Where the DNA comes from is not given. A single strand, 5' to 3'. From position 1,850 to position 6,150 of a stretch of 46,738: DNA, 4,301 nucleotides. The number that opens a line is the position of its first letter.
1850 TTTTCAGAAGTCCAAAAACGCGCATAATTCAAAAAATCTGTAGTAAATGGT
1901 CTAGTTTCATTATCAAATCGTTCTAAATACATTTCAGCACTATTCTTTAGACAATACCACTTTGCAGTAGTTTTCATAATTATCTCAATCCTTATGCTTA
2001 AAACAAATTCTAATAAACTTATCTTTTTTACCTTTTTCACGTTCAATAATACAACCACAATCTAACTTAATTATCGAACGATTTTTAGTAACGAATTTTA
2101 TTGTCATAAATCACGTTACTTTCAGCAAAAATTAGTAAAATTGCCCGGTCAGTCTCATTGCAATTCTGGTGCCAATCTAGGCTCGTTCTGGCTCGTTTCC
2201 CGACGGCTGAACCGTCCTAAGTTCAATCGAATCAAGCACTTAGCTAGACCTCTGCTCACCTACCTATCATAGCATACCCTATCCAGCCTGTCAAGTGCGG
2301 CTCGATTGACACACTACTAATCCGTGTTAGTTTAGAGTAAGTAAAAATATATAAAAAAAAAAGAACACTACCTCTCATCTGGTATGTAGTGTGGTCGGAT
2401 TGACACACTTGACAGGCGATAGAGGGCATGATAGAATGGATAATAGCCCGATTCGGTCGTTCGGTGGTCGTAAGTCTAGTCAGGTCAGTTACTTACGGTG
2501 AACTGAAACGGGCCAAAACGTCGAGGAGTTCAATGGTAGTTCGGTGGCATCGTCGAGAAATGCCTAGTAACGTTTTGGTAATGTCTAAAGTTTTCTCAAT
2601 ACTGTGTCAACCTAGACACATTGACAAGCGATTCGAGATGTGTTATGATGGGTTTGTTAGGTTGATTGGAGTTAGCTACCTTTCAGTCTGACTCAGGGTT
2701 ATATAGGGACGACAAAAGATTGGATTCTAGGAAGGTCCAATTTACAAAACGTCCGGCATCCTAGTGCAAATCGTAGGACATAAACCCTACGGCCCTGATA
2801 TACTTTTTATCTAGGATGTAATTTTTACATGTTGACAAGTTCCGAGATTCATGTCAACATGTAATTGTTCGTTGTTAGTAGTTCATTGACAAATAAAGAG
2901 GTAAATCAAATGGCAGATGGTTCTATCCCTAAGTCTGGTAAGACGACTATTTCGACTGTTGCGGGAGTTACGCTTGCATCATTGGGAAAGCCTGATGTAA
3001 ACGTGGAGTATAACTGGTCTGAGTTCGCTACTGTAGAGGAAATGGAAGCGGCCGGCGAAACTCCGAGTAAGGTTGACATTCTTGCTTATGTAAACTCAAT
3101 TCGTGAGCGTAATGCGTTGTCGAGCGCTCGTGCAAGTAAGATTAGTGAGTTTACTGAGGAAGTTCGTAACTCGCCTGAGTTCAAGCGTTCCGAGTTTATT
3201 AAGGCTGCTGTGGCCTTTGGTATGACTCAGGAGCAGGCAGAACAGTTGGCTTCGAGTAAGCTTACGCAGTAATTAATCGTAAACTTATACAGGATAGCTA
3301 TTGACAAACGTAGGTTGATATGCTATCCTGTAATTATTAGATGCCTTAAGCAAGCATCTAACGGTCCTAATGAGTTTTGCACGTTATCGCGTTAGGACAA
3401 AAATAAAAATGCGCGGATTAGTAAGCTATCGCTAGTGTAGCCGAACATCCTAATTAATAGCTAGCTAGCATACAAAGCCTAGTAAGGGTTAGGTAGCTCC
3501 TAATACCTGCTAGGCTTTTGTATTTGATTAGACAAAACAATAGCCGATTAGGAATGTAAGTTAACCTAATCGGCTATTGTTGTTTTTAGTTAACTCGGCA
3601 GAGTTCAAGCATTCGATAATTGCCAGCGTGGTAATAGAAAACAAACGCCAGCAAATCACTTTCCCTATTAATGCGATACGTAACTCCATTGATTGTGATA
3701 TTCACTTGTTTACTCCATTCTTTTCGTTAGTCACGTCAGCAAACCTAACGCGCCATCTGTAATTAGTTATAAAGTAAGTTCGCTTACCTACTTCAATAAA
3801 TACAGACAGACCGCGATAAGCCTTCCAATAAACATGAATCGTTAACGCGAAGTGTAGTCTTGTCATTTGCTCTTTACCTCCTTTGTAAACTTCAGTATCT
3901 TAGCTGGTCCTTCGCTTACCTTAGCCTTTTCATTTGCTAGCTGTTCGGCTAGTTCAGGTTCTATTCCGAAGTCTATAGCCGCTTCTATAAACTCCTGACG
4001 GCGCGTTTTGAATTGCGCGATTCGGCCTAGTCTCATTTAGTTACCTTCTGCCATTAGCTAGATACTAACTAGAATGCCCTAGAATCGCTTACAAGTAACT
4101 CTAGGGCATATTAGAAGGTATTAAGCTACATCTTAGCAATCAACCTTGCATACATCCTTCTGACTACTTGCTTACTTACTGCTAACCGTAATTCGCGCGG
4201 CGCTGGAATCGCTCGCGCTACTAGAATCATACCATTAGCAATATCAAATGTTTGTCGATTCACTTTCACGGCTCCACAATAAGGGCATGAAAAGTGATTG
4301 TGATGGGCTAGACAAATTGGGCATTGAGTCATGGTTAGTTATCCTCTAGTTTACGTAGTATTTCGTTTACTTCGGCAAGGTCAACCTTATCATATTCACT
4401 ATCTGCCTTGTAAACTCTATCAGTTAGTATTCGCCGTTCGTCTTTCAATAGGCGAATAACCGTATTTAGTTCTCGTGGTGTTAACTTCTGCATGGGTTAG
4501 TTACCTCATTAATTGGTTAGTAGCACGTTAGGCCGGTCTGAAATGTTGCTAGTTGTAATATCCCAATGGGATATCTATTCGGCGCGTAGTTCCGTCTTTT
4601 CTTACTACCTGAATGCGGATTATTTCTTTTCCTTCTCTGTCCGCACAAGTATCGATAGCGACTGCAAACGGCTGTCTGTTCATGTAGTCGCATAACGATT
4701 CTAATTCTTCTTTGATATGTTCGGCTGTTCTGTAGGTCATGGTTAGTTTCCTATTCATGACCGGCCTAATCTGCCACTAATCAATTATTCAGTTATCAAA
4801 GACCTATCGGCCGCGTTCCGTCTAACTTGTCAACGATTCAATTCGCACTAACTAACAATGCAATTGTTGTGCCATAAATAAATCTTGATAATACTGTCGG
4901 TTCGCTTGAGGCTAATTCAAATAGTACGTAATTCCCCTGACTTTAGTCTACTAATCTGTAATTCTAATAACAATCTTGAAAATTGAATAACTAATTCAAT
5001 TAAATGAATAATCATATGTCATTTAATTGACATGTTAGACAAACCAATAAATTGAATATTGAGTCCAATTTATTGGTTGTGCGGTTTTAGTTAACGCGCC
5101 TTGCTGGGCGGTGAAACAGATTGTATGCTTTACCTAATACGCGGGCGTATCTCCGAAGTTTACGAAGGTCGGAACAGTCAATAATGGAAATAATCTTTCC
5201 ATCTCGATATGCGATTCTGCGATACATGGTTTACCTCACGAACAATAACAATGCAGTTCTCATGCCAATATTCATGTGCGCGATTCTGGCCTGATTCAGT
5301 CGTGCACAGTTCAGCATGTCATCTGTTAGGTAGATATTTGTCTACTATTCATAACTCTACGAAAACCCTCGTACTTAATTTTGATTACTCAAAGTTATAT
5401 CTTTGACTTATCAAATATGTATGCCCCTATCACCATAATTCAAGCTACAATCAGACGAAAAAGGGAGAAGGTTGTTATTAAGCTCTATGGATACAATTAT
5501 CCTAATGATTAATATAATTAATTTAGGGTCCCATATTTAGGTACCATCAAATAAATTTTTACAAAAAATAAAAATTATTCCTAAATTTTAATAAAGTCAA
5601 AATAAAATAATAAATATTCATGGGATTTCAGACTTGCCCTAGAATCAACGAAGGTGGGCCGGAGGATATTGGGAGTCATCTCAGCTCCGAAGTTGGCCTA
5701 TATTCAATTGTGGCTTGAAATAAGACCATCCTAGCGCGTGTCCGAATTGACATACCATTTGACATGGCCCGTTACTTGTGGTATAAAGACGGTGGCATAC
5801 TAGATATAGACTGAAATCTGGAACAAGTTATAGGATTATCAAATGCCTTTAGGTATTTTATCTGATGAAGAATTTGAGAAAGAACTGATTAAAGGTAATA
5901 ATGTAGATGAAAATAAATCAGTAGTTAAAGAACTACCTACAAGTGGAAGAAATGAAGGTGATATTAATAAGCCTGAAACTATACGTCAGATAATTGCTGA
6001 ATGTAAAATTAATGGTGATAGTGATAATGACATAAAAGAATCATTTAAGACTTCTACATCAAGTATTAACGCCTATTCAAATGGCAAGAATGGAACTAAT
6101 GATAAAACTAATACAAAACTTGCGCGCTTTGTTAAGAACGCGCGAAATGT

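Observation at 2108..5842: GC-rich 3.7-kb control island between the two gene arms, mostly without conventional genes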

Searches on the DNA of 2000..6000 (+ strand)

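Call 6: search_dna_similar(query=window:2000-6000:+, collection=phages, mode=distant, max_rows=30)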
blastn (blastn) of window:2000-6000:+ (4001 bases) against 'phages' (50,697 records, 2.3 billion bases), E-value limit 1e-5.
No match.

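Call 104: search_rna_families(sources=[L018, L019, L020, L021, L023, L024, L025, L026], threshold=evalue, max_evalue=1)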
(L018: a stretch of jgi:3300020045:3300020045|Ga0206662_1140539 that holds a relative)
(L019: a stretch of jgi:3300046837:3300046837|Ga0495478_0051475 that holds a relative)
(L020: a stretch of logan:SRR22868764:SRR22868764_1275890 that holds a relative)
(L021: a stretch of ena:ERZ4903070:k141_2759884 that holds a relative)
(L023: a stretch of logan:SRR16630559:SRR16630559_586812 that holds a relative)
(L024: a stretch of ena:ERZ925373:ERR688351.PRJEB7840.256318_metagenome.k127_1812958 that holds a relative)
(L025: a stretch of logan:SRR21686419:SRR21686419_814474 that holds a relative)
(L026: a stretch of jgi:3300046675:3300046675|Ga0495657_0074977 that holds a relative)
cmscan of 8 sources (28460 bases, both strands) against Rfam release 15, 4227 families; matches with E-value up to 1: 4.
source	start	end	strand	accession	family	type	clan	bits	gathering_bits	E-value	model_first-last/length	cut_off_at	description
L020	1369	1430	+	RF02679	Pistol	Gene; ribozyme;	-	54.6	34.5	1.6e-07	1-68/68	no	Pistol ribozyme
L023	1726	1793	+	RF02679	Pistol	Gene; ribozyme;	-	43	34.5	7e-05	1-68/68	no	Pistol ribozyme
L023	13232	13292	+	RF01306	sR52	Gene; snRNA; snoRNA; CD-box;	-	23.2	50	0.63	1-60/60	no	Small nucleolar RNA sR52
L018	1015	1076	+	RF00521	SAM_alpha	Cis-reg; riboswitch;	-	22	36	0.52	1-79/79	no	Alpha-proteobacteria SAM riboswitch aptamer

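Call 105: search_rna_families(sources=[L020, L023], threshold=gathering, show_alignments=2)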
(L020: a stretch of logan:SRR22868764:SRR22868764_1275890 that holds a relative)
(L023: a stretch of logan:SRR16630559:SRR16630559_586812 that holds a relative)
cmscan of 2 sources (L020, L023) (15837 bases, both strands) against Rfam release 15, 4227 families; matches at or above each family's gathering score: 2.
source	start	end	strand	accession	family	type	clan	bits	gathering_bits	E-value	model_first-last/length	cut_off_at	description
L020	1369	1430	+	RF02679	Pistol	Gene; ribozyme;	-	54.6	34.5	8.7e-08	1-68/68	no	Pistol ribozyme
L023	1726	1793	+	RF02679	Pistol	Gene; ribozyme;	-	43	34.5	3.9e-05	1-68/68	no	Pistol ribozyme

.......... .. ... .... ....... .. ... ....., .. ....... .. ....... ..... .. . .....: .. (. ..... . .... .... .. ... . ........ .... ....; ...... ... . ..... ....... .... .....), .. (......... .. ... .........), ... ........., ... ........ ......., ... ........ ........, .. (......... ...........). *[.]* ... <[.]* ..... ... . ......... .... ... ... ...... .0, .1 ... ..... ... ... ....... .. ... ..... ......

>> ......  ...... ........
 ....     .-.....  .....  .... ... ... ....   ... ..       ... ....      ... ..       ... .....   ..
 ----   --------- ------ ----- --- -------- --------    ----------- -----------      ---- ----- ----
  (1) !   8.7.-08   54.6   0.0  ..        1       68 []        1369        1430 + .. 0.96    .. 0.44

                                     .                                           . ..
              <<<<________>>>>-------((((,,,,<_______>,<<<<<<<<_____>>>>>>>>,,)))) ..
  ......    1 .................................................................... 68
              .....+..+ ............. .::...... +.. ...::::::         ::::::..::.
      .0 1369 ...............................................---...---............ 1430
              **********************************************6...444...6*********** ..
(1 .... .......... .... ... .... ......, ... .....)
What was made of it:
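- On Any Rfam RNA family, including pistol and other self-cleaving ribozymes: Relatives L020 and L023 do meet the pistol threshold (call 105).
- Closest known: Pistol self-cleaving ribozyme, Rfam RF02679. Same: Relatives L020 and L023 carry a pistol ribozyme inside the promoter-to-terminator non-coding RNA that occupies the same slot as the window's P4 RNA, downstream of the g120 homologue (calls 104, 105).
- A pistol ribozyme lies in the homologous slot of L020 and L023, above the Rfam gathering score (calls 104, 105). A pistol ribozyme lies in the homologous slot of relatives (calls 104, 105).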
